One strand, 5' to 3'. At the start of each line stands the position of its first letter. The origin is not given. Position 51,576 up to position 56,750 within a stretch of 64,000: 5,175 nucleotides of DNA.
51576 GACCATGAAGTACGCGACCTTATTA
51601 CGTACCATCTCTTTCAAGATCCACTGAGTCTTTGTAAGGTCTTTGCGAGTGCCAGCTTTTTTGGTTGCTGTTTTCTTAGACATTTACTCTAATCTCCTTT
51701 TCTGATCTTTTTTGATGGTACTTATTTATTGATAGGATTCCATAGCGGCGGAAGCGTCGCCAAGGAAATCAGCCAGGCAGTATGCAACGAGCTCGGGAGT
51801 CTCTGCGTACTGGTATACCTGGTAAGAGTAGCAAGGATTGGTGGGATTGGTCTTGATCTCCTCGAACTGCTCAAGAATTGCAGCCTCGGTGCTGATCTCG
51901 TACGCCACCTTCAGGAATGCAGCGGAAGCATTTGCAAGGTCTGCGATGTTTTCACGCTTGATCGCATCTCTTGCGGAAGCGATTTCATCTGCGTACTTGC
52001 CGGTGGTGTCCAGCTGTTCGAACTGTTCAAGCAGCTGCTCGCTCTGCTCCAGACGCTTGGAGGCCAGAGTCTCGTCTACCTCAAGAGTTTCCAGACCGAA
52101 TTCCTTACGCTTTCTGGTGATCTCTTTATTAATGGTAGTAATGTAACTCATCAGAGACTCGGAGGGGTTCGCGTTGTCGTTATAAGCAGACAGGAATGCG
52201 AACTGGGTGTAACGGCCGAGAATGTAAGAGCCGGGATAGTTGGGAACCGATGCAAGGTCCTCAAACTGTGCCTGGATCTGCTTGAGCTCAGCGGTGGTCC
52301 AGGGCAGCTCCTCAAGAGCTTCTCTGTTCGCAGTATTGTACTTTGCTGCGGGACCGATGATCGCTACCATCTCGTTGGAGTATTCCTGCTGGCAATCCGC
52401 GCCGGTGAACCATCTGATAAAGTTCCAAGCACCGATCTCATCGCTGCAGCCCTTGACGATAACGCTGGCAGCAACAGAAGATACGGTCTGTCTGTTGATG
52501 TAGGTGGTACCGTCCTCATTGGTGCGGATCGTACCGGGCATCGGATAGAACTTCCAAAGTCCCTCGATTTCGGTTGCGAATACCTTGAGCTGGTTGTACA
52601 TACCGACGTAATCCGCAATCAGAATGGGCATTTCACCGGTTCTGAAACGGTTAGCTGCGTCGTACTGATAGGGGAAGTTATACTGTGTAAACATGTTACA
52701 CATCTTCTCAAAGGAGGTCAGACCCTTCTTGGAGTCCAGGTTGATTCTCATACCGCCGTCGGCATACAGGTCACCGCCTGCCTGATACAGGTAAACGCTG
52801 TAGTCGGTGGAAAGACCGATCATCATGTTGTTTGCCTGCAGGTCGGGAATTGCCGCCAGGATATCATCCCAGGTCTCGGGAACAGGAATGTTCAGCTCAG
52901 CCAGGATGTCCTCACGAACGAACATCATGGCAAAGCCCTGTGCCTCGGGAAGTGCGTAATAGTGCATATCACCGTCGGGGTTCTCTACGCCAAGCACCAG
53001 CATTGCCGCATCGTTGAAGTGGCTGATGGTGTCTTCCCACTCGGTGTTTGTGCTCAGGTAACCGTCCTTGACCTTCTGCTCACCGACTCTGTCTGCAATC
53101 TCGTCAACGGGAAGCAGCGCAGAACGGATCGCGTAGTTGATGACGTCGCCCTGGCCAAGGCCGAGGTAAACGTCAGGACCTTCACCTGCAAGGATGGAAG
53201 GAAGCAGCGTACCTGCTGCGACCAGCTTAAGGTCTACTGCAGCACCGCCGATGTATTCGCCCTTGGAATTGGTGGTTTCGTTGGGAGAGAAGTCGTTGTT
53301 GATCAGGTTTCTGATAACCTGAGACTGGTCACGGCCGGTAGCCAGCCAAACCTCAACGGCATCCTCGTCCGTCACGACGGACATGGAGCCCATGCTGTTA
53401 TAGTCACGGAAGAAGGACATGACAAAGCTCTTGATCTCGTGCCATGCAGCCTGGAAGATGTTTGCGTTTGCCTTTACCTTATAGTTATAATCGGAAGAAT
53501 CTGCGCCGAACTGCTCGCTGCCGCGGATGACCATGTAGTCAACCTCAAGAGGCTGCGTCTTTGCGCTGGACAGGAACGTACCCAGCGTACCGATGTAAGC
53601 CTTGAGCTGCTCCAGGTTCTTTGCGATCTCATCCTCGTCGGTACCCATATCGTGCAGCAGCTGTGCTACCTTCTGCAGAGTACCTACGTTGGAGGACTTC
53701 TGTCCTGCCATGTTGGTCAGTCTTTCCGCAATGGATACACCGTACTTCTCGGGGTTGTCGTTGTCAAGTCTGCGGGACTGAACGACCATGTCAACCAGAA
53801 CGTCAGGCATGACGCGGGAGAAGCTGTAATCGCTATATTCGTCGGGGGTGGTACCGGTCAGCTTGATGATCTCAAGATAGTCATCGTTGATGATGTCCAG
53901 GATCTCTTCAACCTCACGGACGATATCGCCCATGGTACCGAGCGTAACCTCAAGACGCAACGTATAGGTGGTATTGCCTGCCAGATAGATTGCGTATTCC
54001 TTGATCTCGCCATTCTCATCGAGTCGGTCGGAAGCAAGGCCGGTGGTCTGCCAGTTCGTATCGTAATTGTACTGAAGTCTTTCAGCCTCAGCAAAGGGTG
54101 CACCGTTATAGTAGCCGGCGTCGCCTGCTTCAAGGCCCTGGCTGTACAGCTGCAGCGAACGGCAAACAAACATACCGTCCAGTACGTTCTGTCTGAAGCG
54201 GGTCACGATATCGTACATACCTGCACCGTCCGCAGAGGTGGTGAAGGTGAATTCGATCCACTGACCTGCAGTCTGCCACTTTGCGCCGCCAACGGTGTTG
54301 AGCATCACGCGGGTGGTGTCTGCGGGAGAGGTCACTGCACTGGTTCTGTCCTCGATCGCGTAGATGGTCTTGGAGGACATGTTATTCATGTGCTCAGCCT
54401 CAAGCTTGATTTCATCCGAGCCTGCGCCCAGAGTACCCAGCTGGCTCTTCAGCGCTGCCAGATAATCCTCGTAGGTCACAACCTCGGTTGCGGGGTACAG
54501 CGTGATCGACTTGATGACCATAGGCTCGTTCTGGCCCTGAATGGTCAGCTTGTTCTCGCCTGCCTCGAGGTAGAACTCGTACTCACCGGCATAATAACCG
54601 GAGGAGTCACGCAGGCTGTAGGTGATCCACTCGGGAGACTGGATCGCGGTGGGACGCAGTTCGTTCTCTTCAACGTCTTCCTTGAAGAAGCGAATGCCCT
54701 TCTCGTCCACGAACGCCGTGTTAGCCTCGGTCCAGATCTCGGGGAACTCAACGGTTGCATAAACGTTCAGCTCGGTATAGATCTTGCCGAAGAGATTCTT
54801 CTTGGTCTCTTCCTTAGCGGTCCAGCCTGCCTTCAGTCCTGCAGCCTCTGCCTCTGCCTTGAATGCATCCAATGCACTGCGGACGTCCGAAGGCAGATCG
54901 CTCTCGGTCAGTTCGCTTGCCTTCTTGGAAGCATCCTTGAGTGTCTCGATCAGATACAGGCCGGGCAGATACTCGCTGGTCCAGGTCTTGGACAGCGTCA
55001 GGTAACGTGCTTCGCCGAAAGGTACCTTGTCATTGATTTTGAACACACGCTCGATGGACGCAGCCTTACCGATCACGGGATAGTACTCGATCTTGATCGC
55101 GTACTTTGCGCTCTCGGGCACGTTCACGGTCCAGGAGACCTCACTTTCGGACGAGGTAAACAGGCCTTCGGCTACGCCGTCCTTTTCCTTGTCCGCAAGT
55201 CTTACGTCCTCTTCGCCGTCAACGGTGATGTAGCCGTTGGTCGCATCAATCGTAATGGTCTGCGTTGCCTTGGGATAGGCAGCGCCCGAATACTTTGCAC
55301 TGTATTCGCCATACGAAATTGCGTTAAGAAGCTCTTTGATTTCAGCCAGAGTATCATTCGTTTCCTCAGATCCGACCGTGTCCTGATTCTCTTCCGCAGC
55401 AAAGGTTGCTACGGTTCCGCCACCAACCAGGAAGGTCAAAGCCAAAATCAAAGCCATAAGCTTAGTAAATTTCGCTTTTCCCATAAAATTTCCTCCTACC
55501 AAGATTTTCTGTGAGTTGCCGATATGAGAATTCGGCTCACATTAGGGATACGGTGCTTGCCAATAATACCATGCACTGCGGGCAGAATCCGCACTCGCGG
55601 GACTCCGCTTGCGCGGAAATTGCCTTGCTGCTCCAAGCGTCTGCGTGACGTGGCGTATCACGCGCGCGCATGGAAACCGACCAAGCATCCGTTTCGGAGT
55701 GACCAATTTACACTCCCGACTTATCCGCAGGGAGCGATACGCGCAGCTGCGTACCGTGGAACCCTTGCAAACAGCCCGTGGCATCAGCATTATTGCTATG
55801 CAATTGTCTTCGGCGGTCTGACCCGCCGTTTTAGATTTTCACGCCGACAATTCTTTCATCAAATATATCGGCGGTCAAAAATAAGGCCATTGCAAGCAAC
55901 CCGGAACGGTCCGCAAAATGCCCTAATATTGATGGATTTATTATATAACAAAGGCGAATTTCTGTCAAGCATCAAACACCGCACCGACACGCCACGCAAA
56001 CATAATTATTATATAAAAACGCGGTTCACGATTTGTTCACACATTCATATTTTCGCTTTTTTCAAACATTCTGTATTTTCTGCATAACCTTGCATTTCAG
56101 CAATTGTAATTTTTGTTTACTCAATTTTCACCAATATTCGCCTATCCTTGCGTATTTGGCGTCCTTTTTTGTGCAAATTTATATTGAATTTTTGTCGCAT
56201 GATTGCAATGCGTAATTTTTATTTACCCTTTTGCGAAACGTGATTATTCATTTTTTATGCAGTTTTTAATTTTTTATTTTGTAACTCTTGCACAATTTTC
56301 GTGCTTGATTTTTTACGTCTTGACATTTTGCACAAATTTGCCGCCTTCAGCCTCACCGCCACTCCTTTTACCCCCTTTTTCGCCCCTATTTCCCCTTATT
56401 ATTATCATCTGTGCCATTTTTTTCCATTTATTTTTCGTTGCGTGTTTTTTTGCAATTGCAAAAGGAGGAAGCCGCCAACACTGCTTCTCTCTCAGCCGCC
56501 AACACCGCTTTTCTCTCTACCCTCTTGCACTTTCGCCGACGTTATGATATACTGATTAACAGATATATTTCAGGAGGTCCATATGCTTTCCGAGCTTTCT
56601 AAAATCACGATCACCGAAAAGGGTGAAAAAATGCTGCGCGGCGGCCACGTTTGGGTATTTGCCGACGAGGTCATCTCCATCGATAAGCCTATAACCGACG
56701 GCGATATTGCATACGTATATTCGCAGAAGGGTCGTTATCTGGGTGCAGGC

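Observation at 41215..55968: Seven-gene 14.7-kb operon: giant CBM-bearing binding protein, two full permease pairs, an NHL-TPR-YIP1 membrane protein and a 1421-aa DUF5696-like coiled-coil protein, with no ATPase, regulator or recognisable glycosidase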

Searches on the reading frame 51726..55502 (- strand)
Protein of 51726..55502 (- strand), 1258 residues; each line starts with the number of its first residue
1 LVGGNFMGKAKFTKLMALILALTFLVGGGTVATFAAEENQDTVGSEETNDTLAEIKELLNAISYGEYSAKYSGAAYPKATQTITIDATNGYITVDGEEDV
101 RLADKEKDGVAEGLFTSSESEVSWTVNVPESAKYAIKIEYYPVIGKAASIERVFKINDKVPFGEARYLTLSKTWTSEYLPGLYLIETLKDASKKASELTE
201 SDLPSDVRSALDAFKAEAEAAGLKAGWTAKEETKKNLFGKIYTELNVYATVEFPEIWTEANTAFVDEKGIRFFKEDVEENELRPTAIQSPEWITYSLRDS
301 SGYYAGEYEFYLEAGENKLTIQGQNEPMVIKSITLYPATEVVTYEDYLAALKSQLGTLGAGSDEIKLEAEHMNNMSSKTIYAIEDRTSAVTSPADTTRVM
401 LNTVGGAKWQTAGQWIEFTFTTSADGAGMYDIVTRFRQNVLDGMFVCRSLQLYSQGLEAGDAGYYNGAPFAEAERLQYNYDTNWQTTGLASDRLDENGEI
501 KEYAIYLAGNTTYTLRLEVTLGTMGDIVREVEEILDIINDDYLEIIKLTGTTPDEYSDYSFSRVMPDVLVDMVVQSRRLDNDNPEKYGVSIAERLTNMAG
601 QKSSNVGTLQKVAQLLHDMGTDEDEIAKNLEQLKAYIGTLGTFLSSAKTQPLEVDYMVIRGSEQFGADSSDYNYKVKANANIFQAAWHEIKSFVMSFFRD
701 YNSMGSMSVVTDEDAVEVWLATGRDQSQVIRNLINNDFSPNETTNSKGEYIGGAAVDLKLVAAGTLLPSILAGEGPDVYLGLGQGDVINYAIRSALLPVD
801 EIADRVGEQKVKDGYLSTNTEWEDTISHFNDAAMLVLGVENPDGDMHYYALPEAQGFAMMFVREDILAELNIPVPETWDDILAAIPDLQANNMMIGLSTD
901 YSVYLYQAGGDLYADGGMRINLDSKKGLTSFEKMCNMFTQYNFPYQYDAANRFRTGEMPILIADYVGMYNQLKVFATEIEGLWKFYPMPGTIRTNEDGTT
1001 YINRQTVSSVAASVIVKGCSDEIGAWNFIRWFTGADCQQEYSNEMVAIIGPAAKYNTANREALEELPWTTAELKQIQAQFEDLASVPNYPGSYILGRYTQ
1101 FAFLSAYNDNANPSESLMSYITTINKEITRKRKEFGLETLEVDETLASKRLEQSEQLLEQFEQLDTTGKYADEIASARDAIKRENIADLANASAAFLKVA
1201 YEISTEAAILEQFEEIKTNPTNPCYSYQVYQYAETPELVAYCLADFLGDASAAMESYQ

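Call 4: search_protein_families(library=pfam, proteins=[window:51726-55502:-], max_evalue=0.01)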
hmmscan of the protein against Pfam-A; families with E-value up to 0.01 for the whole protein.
window:51726-55502:- (1258 aa): 1 family
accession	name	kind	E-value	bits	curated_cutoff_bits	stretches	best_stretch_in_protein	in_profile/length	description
PF13416.11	SBP_bac_8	-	4.4e-14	53.4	27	1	771-1045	33-255/279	Bacterial extracellular solute-binding protein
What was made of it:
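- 51726..55484 (-): Giant extracellular solute-binding protein (1252 aa). Order of parts: signal peptide, CBM35-like beta-sandwiches, helical linker, CUT1-type SBP domain, C-terminal helical bundle. SBP_bac_8 4e-14 (call 4).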

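Call 5: search_protein_families(library=ncbifam, proteins=[window:51726-55502:-], max_evalue=0.01)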
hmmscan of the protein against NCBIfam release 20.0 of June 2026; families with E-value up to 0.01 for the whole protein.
window:51726-55502:- (1258 aa): 0 families

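Call 8: search_solved_structures(query=window:51726-55502:-, max_evalue=1)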
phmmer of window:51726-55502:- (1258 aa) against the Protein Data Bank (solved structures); distinct sequences matched with E-value up to 1: 4.
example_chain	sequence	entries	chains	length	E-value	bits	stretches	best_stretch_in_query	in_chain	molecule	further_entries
1qu9_A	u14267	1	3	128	0.81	10.6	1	197-266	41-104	YJGF PROTEIN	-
4gb5_A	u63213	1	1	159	0.87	10.5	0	646-700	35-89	Uncharacterized protein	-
9msd_D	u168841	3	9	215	0.92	10.4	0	303-340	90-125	RM20A3 Fab light chain | RM20A3 light chain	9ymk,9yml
3lbx_B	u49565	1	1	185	0.93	10.4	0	1113-1178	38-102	Spectrin beta chain, erythrocyte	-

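Call 29: find_homologous_proteins(query=window:51726-55484:-, max_evalue=0.00001)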
Query window:51726-55484:- (1252 aa): 316 proteins with E <= 0.00001 among 8000 candidates; the best 120 are listed.
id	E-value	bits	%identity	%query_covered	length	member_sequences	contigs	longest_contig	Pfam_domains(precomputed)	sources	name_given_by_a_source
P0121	0.0e+0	2762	98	100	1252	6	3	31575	PF13416.12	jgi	-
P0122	0.0e+0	2734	97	100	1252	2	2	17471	PF13416.12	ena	-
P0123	0.0e+0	2556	90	100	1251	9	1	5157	PF13416.12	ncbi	-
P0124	0.0e+0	2520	89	100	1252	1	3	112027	PF13416.12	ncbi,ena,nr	ncbi:MAG: extracellular solute-binding protein [Clostridia bacterium]|nr:extracellular solute-bindin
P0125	0.0e+0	2501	88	100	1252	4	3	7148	PF13416.12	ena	-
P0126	0.0e+0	2423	86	100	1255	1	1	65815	PF13416.12,PF01547.31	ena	-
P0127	0.0e+0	2358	83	100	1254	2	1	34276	PF13416.12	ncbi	-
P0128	0.0e+0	2354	83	100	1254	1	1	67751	PF13416.12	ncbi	-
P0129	0.0e+0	2352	83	100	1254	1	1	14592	PF13416.12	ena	-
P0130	0.0e+0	2351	83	100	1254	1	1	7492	PF13416.12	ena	-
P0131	0.0e+0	2348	83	100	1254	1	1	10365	PF13416.12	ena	-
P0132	0.0e+0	2348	83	100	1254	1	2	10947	PF13416.12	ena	-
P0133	0.0e+0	2347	83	100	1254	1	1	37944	PF13416.12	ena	-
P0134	0.0e+0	2347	83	100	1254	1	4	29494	PF13416.12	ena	-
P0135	0.0e+0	2346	83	100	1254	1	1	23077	PF13416.12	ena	-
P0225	0.0e+0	1252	53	95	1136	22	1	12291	PF13416.12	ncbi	-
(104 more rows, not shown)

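Call 52: predict_structure(alignment_id=A3)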
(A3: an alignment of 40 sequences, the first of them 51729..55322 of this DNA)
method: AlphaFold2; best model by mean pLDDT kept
length: 1198 residues; sequences in the alignment: 40
mean_pLDDT: 65.6   pTM: 0.47
mean pLDDT of the five models: 65.6, 63.3, 61.5, 60.3, 57.4
residues with pLDDT >= 90: 157; 70-90: 438; 50-70: 284; < 50: 319
segments of 3 or more residues with pLDDT < 50: 214-225, 310-350, 378-381, 618-654, 659-673, 676-692, 698-738, 769-797, 842-873, 913-920, 943-959, 982-998, 1006-1035, 1074-1076
pLDDT, mean of each block of 10 residues (from residue 1): 78 84 89 86 87 90 91 92 75 88 77 66 87 85 91 93 91 70 85 84 83 45 54 82 74 91 88 86 87 90 75 24 24 28 29 69 90 65 62 88 88 72 60 65 88 82 70 80 75 54 80 86 75 72 71 86 79 73 62 69 83 59 42 31 28 48 40 48 43 48 28 28 28 37 70 74 58 32 29 43 80 75 76 67 38 30 39 49 53 71 58 44 58 61 41 38 61 58 40 41 49 37 30 48 55 55 56 52 70 91 88 89 87 92 89 85 79 91 89 62
secondary structure, 60 per line:
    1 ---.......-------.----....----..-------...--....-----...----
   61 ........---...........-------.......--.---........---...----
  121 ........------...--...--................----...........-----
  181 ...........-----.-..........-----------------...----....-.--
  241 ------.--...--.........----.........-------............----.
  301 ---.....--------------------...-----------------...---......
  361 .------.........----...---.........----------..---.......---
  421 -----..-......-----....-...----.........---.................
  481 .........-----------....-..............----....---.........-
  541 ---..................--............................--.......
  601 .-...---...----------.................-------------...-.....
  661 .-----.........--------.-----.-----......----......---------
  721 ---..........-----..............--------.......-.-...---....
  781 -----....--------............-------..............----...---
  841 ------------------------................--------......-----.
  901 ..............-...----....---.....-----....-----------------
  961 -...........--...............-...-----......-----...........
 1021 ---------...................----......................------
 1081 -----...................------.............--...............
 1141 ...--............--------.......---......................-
elements in order (helices of 4 or more, strands of 3 or more residues): H4-10 E23-26 E40-42 H45-48 E54-56 E61-68 E72-82 E90-96 H103-107 E108-110 E114-116 E121-128 H145-160 E165-175 E181-191 H199-208 E226-228 E233-236 E250-252 E255-263 E268-276 H284-295 E304-308 E349-351 E355-361 E368-376 E387-395 H411-415 E429-434 E440-443 E445-447 E452-460 H464-489 H501-504 H506-519 H524-527 H531-539 H544-561 H564-588 E589-591 E594-601 H622-638 E656-661 H667-675 E696-701 H706-711 H724-733 H739-752 H761-767 E777-780 E786-789 E798-803 H804-809 H818-830 E835-837 H865-880 H889-894 E900-904 H905-914 E923-926 E930-934 E940-943 H962-972 H975-989 H1000-1004 H1010-1020 H1030-1048 H1053-1074 H1086-1104 H1111-1123 H1126-1143 H1146-1157 H1166-1172 H1176-1197
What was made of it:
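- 51726..55484 (-): AF2 model pLDDT is 65.6, with the N- and C-terminal parts confident and the SBP domain poor (call 52).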

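Call 54: fold_search(model_id=the predicted structure, library=pdb)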
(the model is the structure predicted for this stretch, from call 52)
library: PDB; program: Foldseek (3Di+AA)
matches with E <= 10: 721; with E <= 0.001: 111
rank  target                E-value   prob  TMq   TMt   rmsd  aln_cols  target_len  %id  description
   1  5ysf_A                9.9e-08  1.00  0.20  0.47  10.5       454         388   14  Crystal structure of beta-1,2-glucooligosaccharide binding protein in complex with sophoropentaose (released 2018-05-02)
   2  7c14_B                3.9e-07  1.00  0.20  0.47   9.6       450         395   15  Crystal structure of a dinucleotide-binding protein (Q274A) of ABC transporter endogenously bound to uridylyl-3'-5'-ph (released 2021-03-10)
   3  7c14_A                3.9e-07  1.00  0.20  0.47   9.6       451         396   14  Crystal structure of a dinucleotide-binding protein (Q274A) of ABC transporter endogenously bound to uridylyl-3'-5'-ph (released 2021-03-10)
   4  6x84_A                4.2e-07  1.00  0.21  0.45   9.2       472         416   13  Sn-glycerol-3-phosphate binding periplasmic protein UgpB from Escherichia coli - W169S, W172S (released 2020-08-19)
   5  7c0k_A                5.7e-07  1.00  0.21  0.50   9.2       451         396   14  Crystal structure of a dinucleotide-binding protein of ABC transporter endogenously bound to uridylyl-3'-5'-phospho-gu (released 2021-03-10)
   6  7c16_A                5.7e-07  1.00  0.20  0.47   9.7       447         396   14  Crystal structure of a dinucleotide-binding protein (Y224A/Y246A) of ABC transporter endogenously bound to uridylyl-3' (released 2021-03-10)
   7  3k01                  6.3e-07  1.00  0.18  0.44  11.4       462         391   12  Crystal structures of the GacH receptor of Streptomyces glaucescens GLA.O in the unliganded form and in complex with aca (released 2010-02-16)
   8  9lff                  6.6e-07  1.00  0.19  0.42  10.4       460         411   14  Crystal structure of UgpB in complex with G1P (released 2025-11-26)
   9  7c0y_B                7.3e-07  1.00  0.20  0.45   9.6       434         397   14  Crystal structure of a dinucleotide-binding protein (Y246A) of ABC transporter endogenously bound to uridylyl-3'-5'-ph (released 2021-03-10)
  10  3jzj_A                8.4e-07  1.00  0.19  0.43  10.7       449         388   14  Crystal structures of the GacH receptor of Streptomyces glaucescens GLA.O in the unliganded form and in complex with a (released 2010-02-16)
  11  7c0k_B                9.3e-07  1.00  0.20  0.50   9.4       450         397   14  Crystal structure of a dinucleotide-binding protein of ABC transporter endogenously bound to uridylyl-3'-5'-phospho-gu (released 2021-03-10)
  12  7c0v_A                9.3e-07  1.00  0.20  0.47  10.1       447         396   14  Crystal structure of a dinucleotide-binding protein (Y224A) of ABC transporter endogenously bound to uridylyl-3'-5'-ph (released 2021-03-10)
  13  1eu8_A                9.3e-07  1.00  0.19  0.42  10.0       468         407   16  STRUCTURE OF TREHALOSE MALTOSE BINDING PROTEIN FROM THERMOCOCCUS LITORALIS (released 2001-03-14)
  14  7c15_A                1.1e-06  1.00  0.21  0.50   8.8       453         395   14  Crystal structure of a dinucleotide-binding protein (Q274A) of ABC transporter endogenously bound to uridylyl-3'-5'-ph (released 2021-03-10)
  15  7c0f_A                1.2e-06  1.00  0.21  0.52   8.3       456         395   14  Crystal structure of a dinucleotide-binding protein of ABC transporter endogenously bound to uridylyl-3'-5'-phospho-gu (released 2021-03-10)
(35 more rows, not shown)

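Call 55: search_protein_families(library=pfam, alignment_id=A3, max_evalue=0.05)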
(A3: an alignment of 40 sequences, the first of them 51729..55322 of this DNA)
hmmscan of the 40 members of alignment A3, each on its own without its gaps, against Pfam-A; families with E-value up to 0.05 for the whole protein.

A. member 1, window:51729-55322:- (1198 aa): 1 family
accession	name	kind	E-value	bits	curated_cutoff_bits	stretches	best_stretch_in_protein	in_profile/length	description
PF13416.11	SBP_bac_8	-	4.5e-14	53.3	27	1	711-985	33-255/279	Bacterial extracellular solute-binding protein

B. families by the number of members that match (of 40 scanned): 19 families
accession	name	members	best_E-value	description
PF13416.11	SBP_bac_8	34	1.6e-19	Bacterial extracellular solute-binding protein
PF25275.1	Golvesin_C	29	1.2e-06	Golvesin C-terminal domain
PF16990.11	CBM_35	17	5.1e-07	Carbohydrate binding module (family 35)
PF05004.19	IFRD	4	0.0023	Interferon-related developmental regulator (IFRD)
PF01547.30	SBP_bac_1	3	3.3e-14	Bacterial extracellular solute-binding protein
PF14300.12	DMP19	3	0.01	DMP19-like protein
PF18052.6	Rx_N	2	0.019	Rx N-terminal domain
PF20813.2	FhbB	2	0.027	Factor H binding protein B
PF25613.1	DUF7941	1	0.0029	Family of unknown function (DUF7941)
PF00036.39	EF-hand_1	1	0.0042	EF hand domain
PF05050.19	Methyltransf_21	1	0.0051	Methyltransferase FkbM domain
PF08112.16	ATP-synt_E_2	1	0.013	ATP synthase epsilon subunit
PF13166.12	AAA_13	1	0.016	AAA domain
PF24209.2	DUF7431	1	0.021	Domain of unknown function (DUF7431)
PF19542.4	DUF6066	1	0.027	Family of unknown function (DUF6066)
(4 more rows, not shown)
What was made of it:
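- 51726..55484 (-): Golvesin_C matches 29/40 and CBM_35 matches 17/40 homologues (call 55).
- Checked: Among 40 homologues, 29 match Golvesin_C and 17 match CBM_35 (call 55), and the model shows beta-sandwiches (call 52).
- SBP: it matches oligosaccharide-SBP folds (call 54), and homologues carry CBM35/Golvesin_C modules (call 55). CBM35-like modules and an oligosaccharide-type SBP are typical of foraging systems (calls 54, 55).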

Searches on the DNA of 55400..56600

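Call 17: search_rna_families(source=window, start=55400, end=56600, threshold=evalue, max_evalue=1)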
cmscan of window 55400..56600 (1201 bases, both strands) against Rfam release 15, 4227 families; matches with E-value up to 1: 1.
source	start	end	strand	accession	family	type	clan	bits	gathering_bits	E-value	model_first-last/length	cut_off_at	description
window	55824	55873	-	RF00284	SNORD74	Gene; snRNA; snoRNA; CD-box;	CL00069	17.2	41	1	1-80/80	no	Small nucleolar RNA SNORD74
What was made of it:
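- On Known cis-regulatory RNA families (Rfam 15): Nothing credible at E<=1 in 55400-56600 (call 17).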
